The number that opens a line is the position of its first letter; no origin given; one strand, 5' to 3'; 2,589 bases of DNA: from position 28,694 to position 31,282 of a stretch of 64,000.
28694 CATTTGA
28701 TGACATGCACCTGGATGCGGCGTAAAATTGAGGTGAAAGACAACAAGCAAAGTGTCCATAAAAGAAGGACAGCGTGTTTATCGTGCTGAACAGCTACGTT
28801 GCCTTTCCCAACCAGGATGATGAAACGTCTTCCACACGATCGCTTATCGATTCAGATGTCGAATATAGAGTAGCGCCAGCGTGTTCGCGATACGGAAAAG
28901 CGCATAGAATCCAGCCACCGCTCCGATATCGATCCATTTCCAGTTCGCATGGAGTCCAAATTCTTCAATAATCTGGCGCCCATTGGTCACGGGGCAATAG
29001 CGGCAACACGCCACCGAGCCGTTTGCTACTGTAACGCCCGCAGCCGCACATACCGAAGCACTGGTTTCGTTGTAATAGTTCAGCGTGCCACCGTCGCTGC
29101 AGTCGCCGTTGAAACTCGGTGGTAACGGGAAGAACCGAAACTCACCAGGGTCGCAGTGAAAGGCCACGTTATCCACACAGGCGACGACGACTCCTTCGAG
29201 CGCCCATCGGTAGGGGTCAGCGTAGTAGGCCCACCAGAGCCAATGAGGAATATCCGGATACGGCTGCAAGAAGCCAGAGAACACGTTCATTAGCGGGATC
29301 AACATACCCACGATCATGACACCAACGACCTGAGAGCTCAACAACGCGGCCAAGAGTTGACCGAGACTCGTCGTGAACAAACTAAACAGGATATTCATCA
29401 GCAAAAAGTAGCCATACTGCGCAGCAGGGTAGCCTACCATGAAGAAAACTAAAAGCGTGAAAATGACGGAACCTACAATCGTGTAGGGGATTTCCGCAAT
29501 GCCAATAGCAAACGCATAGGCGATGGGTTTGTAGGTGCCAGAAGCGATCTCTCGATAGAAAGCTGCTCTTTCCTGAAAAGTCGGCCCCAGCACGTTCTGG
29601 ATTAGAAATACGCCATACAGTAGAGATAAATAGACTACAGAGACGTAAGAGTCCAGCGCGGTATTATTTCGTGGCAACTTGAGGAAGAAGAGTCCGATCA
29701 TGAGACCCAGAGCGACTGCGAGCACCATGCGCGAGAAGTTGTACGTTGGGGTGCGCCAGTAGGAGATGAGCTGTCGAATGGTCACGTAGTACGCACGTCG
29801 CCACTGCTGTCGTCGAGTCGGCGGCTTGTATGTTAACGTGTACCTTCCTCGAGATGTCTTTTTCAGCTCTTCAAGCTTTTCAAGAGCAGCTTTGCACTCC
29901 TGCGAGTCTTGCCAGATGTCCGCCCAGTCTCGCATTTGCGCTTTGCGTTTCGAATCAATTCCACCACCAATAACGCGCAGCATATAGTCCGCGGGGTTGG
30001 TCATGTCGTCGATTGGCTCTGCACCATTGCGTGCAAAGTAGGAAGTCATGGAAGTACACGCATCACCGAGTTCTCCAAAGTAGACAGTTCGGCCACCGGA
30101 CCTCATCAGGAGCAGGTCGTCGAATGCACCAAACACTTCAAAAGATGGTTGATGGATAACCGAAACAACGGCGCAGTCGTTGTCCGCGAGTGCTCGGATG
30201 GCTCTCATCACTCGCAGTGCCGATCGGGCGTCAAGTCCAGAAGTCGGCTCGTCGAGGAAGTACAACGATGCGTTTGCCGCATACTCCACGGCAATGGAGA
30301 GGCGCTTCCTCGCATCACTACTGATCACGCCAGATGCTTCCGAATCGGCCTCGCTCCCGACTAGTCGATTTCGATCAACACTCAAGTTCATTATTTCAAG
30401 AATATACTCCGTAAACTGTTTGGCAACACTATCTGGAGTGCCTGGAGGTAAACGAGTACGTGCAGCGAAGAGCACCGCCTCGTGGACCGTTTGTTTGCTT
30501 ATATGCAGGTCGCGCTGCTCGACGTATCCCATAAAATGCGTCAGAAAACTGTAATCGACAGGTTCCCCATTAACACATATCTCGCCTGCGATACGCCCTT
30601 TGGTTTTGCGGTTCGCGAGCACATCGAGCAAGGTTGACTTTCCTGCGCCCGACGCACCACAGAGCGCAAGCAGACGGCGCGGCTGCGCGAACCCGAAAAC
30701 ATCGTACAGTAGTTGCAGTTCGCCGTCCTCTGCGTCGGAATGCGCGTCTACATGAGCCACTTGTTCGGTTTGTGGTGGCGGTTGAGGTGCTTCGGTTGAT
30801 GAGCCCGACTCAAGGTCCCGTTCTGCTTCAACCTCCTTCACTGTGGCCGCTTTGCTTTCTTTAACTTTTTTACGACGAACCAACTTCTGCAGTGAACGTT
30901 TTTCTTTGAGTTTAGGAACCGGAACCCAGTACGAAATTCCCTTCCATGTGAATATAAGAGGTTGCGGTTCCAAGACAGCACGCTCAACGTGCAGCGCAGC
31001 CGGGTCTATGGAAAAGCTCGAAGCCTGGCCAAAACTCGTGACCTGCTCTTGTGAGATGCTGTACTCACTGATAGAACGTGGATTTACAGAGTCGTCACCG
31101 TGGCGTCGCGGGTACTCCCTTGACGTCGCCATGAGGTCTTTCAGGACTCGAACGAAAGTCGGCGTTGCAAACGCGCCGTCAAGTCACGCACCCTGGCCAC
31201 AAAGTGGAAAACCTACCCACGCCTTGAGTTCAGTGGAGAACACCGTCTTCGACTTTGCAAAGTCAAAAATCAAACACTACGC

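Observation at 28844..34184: Asymmetric Pdr5-type PDR transporter encoded as two divergently transcribed half genes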

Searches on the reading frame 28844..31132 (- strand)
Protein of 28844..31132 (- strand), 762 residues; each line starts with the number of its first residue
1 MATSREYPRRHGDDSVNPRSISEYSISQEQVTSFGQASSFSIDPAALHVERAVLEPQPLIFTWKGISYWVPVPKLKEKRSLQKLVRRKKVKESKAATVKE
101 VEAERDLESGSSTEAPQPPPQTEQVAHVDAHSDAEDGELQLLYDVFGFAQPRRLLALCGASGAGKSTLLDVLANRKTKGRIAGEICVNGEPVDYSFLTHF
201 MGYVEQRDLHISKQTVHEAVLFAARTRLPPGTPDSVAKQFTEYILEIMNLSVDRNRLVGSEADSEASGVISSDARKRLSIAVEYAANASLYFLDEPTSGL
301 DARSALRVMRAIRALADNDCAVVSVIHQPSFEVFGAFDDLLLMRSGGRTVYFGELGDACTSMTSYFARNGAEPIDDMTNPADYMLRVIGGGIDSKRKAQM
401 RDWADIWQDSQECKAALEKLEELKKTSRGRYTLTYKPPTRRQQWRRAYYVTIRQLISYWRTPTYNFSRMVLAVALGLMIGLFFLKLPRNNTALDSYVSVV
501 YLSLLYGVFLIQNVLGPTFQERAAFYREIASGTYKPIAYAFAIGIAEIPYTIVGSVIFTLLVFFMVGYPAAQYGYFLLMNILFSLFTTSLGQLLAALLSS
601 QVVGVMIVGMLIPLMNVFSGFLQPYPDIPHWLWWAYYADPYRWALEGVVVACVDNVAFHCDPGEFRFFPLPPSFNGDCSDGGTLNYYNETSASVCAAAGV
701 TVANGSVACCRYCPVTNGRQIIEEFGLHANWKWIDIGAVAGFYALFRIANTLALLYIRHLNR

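Call 3: search_protein_families(library=pfam, proteins=[window:28844-31132:-], max_evalue=0.01)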
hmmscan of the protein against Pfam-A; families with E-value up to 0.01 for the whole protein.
window:28844-31132:- (762 aa): 11 families
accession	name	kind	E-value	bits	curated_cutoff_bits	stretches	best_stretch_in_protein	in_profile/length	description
PF01061.29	ABC2_membrane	-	1.6e-41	142.6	26.9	1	449-650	5-208/211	ABC-2 type transporter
PF00005.33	ABC_tran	-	2.4e-15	57.8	25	1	151-298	10-137/137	ABC transporter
PF19055.6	ABC2_membrane_7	-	5.7e-10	39.1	22.7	1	327-399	1-68/410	ABC-2 type transporter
PF08370.16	PDR_assoc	-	4.4e-06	26.8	24.9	1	716-761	12-59/65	Plant PDR ABC transporter associated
PF13304.12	AAA_21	-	5.2e-05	23.9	27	0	155-173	2-20/304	AAA domain, putative AbiEii toxin, Type IV TA system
PF12698.13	ABC2_membrane_3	-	0.00045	19.9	31.6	1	511-638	177-305/347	ABC-2 family transporter protein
PF13555.12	AAA_29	-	0.0023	18.1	27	1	154-172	24-42/61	P-loop containing region of AAA domain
PF13191.12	AAA_16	-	0.0026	18.7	32.6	1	138-218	8-85/167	AAA ATPase domain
PF13401.12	AAA_22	-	0.0034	18.1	27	1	151-243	4-78/130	AAA domain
PF03193.22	RsgA_GTPase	-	0.0049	17.1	30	1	153-176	107-130/174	RsgA GTPase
PF02463.25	SMC_N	-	0.008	16.1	40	0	278-332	149-203/220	RecF/RecN/SMC N terminal domain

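Call 6: find_homologous_proteins(query=window:28844-31132:-)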
Query window:28844-31132:- (762 aa): 6675 proteins with E <= 0.001 among 8000 candidates; the best 120 are listed.
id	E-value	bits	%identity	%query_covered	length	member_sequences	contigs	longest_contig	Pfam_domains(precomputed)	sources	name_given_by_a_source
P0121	0.0e+0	1747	100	100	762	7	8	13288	PF08370.17,PF19055.7,PF01061.30,PF00005.34,PF13304.13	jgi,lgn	jgi:ATP-binding cassette subfamily G (WHITE) protein 2 (SNQ2)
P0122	0.0e+0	1501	86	100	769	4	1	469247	PF08370.17,PF19055.7,PF01061.30,PF00005.34,PF13304.13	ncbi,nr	ncbi:hypothetical protein CCYA_CCYA17G4301 [Cyanidiococcus yangmingshanensis]|nr:hypothetical protei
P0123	0.0e+0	1131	65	99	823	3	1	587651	PF19055.7,PF01061.30,PF00005.34,PF13304.13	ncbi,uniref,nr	ncbi:hypothetical protein CDCA_CDCA03G1035 [Cyanidium caldarium]|uniref:Probable ATP-dependent trans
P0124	2.8e-231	788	59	47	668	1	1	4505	PF19055.7,PF01061.30,PF00005.34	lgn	-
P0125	6.1e-168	579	64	56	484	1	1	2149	PF19055.7,PF00005.34,PF13304.13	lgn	-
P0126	2.9e-154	533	34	83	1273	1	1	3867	PF01061.30,PF13555.13,PF13401.13,PF03193.23,PF13238.13,PF03215.22,PF12698.14,PF13304.13,PF13191.13,PF19055.7,PF00005.34,PF00910.29,PF13481.13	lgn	-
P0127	7.0e-151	522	31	84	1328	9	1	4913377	PF01061.30,PF13555.13,PF13671.13,PF00004.36,PF13401.13,PF03193.23,PF13238.13,PF03215.22,PF13304.13,PF13191.13,PF08370.17,PF19055.7,PF00005.34,PF13521.13,PF00910.29,PF02463.26,PF20720.4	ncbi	ncbi:hypothetical protein ACTFIR_006755 [Dictyostelium discoideum]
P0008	1.2e-150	521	31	92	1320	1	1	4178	PF01061.30,PF13604.13,PF13555.13,PF13671.13,PF13401.13,PF13238.13,PF13304.13,PF13191.13,PF08370.17,PF19055.7,PF00005.34,PF13521.13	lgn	-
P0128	3.8e-149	516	31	84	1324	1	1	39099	PF01061.30,PF00004.36,PF13401.13,PF03193.23,PF13238.13,PF03215.22,PF13304.13,PF13191.13,PF19055.7,PF00005.34,PF02463.26,PF13481.13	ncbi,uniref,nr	ncbi:hypothetical protein CYY_005173 [Polysphondylium violaceum]|uniref:ABC transporter domain-conta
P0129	5.7e-147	509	31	84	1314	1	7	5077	PF01061.30,PF13555.13,PF13401.13,PF03193.23,PF13238.13,PF03215.22,PF13304.13,PF13191.13,PF19055.7,PF00005.34,PF13521.13,PF02463.26,PF06422.19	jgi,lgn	-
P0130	3.3e-144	500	31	88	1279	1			PF01061.30,PF13555.13,PF13401.13,PF13238.13,PF03215.22,PF12698.14,PF13304.13,PF19055.7,PF00005.34,PF13476.13,PF00910.29,PF02463.26,PF06422.19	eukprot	eukprot:Phypoly_transcript_00652.p1 GENE.Phypoly_transcript_00652~~Phypoly_transcript_00652.p1 ORF t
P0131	2.8e-142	494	43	57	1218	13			PF19055.7,PF01061.30,PF00005.34,PF13304.13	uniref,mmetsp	uniref:Probable ATP-dependent transporter ycf16 n=1 Tax=Rhodosorus marinus TaxID=101924 RepID=A0A7S3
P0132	1.0e-141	492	31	83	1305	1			PF01926.30,PF01061.30,PF13555.13,PF13671.13,PF13401.13,PF03193.23,PF13238.13,PF03215.22,PF12698.14,PF13304.13,PF13191.13,PF19055.7,PF00005.34,PF00910.29,PF02463.26,PF13481.13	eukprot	eukprot:Phypoly_transcript_00680.p1 GENE.Phypoly_transcript_00680~~Phypoly_transcript_00680.p1 ORF t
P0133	7.3e-141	489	33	83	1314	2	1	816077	PF19055.7,PF01061.30,PF00005.34,PF13555.13,PF13401.13,PF03193.23,PF12698.14,PF13304.13,PF06422.19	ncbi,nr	ncbi:ABC-2 type transporter-domain-containing protein [Coemansia spiralis]|nr:ABC-2 type transporter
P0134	1.5e-139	485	31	87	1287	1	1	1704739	PF19055.7,PF01061.30,PF00005.34,PF00004.36,PF13401.13,PF03193.23,PF13238.13,PF02463.26,PF03215.22,PF13304.13,PF06422.19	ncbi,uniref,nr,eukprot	ncbi:hypothetical protein SAMD00019534_013630 [Acytostelium subglobosum LB1]|uniref:hypothetical pro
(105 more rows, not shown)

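Call 9: search_solved_structures(query=window:28844-31132:-, max_evalue=1e-10, show_alignments=1)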
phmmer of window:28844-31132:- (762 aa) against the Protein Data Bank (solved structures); distinct sequences matched with E-value up to 1e-10: 62 (the best 60 are shown).
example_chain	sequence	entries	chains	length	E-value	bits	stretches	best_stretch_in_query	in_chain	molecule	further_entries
9s2c_A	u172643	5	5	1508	7.9e-114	384.7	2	139-749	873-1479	Pleiotropic ABC efflux transporter of multiple drugs CDR1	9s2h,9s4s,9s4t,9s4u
7p03_A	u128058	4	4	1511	1.5e-109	370.5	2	140-749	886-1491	Pleiotropic ABC efflux transporter of multiple drugs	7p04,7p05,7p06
9iuk_A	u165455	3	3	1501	7.2e-105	355.1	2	141-748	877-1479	Pleiotropic ABC efflux transporter of multiple drugs CDR1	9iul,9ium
8wtm_A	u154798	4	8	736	1.5e-48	168.9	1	141-388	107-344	ABC transporter G family member 16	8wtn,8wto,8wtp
6eti_A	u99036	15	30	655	9.5e-48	166.2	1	138-642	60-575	ATP-binding cassette sub-family G member 2 | Broad substrate specificity ATP-binding cassette transporter ABCG2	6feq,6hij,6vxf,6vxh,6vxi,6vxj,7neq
5nj3_A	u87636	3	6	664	1e-47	166.2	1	138-642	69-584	ATP-binding cassette sub-family G member 2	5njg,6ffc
7oj8_A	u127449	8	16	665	1e-47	166.2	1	138-642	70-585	Broad substrate specificity ATP-binding cassette transporter ABCG2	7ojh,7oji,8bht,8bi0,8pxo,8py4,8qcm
6hbu_A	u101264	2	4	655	2.3e-47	165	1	138-642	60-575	ATP-binding cassette sub-family G member 2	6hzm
6hco_A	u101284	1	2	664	2.5e-47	164.9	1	138-642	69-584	ATP-binding cassette sub-family G member 2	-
7r8c_A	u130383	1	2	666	2.3e-46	161.6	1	140-668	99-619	Isoform 4 of ATP-binding cassette sub-family G member 1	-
7fdv_A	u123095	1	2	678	5.4e-46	160.5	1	140-668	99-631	ATP-binding cassette sub-family G member 1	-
7r8d_A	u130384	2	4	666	5.8e-46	160.3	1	140-668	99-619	Isoform 4 of ATP-binding cassette sub-family G member 1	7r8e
7oz1_A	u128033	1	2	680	6.4e-46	160.2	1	140-668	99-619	Isoform 4 of ATP-binding cassette sub-family G member 1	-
8i38_A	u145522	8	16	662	5.6e-44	153.8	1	138-637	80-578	ABC transporter G family member 25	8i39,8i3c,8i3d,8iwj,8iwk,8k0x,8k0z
8wba_A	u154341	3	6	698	6.6e-44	153.5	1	138-637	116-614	ABC transporter G family member 25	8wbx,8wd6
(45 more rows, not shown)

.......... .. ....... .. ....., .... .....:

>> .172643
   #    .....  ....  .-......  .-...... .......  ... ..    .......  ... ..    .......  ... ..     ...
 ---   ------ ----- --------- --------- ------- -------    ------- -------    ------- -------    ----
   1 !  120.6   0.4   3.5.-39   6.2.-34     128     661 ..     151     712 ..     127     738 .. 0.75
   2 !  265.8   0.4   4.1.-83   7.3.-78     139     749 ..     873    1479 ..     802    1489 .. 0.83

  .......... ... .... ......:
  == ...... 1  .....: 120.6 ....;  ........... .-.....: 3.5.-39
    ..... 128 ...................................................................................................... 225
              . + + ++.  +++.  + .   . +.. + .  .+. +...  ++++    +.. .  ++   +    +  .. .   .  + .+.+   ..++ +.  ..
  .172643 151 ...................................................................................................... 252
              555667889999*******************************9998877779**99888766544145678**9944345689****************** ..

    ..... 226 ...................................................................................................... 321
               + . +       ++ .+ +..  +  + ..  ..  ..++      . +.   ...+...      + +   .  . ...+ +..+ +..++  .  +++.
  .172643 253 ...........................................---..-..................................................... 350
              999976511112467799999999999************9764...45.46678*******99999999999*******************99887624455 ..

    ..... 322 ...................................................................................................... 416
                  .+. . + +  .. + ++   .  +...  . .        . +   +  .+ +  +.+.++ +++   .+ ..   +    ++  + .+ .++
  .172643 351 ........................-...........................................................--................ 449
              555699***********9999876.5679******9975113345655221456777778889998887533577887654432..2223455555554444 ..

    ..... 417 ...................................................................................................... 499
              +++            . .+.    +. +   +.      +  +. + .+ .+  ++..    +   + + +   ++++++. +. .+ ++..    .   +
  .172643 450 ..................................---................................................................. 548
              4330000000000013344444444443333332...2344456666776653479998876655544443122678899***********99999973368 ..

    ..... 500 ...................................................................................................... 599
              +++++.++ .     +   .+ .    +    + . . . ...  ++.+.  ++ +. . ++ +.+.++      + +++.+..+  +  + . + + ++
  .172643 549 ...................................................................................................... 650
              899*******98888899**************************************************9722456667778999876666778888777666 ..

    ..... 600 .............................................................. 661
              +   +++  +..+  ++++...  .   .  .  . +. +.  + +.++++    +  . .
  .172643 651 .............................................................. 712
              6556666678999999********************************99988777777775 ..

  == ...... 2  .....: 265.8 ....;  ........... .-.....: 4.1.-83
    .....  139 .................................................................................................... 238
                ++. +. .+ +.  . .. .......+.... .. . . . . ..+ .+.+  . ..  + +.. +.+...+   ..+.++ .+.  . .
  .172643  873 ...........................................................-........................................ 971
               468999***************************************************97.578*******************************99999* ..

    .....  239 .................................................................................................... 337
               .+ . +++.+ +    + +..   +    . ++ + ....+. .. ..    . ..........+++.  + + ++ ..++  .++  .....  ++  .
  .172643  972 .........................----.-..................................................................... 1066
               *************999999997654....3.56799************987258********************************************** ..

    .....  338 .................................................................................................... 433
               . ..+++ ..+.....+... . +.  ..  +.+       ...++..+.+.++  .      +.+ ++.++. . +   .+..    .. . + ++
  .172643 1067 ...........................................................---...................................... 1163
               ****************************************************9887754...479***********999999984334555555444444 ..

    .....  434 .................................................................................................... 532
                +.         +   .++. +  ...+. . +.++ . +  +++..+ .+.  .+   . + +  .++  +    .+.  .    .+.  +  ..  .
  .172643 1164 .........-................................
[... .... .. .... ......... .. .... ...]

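Call 14: find_encoding_contigs(protein=P0124, flank=8000, max_places=3)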
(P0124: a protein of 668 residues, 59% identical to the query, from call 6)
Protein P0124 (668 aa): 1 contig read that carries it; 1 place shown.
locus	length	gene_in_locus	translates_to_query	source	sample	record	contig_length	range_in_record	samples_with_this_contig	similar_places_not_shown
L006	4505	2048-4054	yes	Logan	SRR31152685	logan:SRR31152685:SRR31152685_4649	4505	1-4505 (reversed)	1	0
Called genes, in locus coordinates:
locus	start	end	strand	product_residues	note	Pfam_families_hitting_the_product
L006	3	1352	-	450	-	?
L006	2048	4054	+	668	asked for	PF00005:ABC_tran, PF19055:ABC2_membrane_7, PF01061:ABC2_membrane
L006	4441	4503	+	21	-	?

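Call 63: predict_structure(alignment_id=A2)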
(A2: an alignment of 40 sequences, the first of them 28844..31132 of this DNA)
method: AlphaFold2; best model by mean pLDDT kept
length: 762 residues; sequences in the alignment: 40
mean_pLDDT: 84.0   pTM: 0.78
mean pLDDT of the five models: 84.0, 83.7, 82.5, 82.1, 81.9
residues with pLDDT >= 90: 441; 70-90: 211; 50-70: 32; < 50: 78
segments of 3 or more residues with pLDDT < 50: 1-50, 103-128
pLDDT, mean of each block of 10 residues (from residue 1): 31 30 31 33 40 74 96 65 72 63 43 35 46 72 96 94 90 90 95 90 89 95 92 92 95 93 81 94 94 94 93 94 89 91 93 91 93 90 87 74 93 96 91 83 93 93 90 95 92 89 90 92 90 93 95 96 94 95 97 95 93 90 91 94 94 90 88 81 79 89 87 89 90 96 97 90 55
secondary structure, 60 per line:
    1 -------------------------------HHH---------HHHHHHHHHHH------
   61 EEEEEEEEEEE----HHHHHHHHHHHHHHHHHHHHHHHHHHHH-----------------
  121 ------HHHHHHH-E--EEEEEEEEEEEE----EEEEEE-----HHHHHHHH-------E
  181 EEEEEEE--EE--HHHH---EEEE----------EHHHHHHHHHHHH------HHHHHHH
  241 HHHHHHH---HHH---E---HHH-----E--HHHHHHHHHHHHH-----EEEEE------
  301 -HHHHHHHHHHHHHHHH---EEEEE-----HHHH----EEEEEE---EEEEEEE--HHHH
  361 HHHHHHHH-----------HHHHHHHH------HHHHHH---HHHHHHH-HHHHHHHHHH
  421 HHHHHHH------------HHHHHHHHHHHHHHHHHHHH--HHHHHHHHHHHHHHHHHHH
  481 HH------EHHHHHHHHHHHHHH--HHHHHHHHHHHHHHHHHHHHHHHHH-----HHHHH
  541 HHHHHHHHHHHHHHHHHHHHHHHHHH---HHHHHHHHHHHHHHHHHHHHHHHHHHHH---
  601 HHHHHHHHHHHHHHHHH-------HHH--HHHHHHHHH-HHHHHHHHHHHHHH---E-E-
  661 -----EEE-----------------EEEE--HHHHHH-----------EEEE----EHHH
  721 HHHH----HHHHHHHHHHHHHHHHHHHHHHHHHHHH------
elements in order (helices of 4 or more, strands of 3 or more residues): H44-54 E61-71 H76-103 H127-133 E138-149 E154-159 H165-172 E180-187 H194-197 E201-204 H216-227 H234-247 H272-284 E290-294 H302-317 E321-325 H331-334 E339-344 E348-354 H357-368 H380-387 H394-399 H403-409 H411-427 H440-459 H462-482 H490-503 H506-530 H536-566 H570-597 H601-617 H630-638 H640-653 E666-668 E686-689 H692-697 E709-712 H718-724 H729-756
